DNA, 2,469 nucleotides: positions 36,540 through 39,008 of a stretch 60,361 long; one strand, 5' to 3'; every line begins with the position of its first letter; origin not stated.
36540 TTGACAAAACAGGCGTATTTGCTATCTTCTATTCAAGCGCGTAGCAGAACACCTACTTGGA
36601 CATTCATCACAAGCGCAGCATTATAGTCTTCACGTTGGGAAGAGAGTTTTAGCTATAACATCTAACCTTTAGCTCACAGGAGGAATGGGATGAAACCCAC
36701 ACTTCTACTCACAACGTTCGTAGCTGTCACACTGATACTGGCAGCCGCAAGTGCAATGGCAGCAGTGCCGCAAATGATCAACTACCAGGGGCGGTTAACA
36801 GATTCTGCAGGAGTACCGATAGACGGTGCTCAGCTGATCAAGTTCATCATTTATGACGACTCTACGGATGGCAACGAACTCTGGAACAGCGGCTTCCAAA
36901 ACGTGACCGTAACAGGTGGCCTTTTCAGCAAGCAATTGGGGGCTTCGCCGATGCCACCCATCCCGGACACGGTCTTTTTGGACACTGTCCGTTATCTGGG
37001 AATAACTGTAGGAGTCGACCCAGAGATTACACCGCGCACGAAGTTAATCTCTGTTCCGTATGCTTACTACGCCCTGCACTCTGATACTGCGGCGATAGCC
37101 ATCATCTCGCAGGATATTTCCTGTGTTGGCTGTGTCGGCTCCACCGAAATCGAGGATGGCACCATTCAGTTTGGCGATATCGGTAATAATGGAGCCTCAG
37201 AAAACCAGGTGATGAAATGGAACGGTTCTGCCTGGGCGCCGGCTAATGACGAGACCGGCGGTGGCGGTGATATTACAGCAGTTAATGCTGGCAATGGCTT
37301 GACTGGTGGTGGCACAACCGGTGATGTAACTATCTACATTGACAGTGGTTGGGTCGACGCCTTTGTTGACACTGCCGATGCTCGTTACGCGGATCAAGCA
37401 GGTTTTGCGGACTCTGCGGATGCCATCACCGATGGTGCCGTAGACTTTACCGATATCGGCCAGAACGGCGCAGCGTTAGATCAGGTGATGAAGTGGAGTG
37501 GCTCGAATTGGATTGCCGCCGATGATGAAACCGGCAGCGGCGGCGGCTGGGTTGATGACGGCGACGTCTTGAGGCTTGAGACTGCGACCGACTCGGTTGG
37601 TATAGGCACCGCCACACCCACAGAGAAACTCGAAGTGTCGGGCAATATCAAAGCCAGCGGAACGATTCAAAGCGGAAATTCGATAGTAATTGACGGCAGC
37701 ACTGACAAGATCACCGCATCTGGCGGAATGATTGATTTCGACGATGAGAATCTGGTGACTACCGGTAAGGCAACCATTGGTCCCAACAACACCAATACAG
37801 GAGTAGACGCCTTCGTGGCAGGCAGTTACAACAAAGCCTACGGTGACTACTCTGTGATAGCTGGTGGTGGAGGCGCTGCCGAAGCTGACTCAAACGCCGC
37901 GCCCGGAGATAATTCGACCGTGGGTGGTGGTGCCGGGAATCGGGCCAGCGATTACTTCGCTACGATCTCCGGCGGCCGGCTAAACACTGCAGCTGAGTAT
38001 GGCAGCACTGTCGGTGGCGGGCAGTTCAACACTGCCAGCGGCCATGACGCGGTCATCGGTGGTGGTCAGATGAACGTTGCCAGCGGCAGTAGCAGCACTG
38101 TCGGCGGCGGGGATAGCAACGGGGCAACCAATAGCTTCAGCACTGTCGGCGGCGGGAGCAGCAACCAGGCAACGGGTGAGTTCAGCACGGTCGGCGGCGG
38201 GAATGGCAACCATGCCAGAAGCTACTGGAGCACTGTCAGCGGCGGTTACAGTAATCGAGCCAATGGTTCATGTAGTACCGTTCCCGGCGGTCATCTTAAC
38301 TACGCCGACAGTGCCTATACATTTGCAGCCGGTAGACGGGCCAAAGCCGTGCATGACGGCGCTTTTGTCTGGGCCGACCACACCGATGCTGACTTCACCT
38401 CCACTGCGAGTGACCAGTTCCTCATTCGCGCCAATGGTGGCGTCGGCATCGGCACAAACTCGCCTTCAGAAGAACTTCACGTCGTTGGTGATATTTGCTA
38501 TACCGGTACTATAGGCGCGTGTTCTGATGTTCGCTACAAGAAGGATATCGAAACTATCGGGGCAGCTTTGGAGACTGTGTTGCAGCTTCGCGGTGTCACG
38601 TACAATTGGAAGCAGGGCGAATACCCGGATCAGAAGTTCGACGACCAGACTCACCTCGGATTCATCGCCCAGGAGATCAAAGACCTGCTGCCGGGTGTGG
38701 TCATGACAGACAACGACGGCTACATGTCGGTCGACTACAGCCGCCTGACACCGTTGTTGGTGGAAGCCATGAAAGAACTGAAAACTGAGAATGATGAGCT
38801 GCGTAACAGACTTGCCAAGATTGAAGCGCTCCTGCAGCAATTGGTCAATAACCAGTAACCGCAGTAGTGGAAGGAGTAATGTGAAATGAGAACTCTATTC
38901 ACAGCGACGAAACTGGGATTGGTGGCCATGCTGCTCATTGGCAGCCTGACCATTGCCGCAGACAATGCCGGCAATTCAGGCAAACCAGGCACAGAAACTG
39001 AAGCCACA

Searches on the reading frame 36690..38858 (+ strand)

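Call 15: search_protein_families(library=pfam, proteins=[window:36690-38858:+], max_evalue=0.01)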
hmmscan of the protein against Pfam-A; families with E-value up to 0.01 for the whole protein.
window:36690-38858:+ (722 aa): 1 family
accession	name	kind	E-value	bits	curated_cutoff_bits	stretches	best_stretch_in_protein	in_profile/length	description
PF13884.11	Peptidase_S74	-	9.3e-17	61.5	22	1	612-671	1-57/58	Chaperone of endosialidase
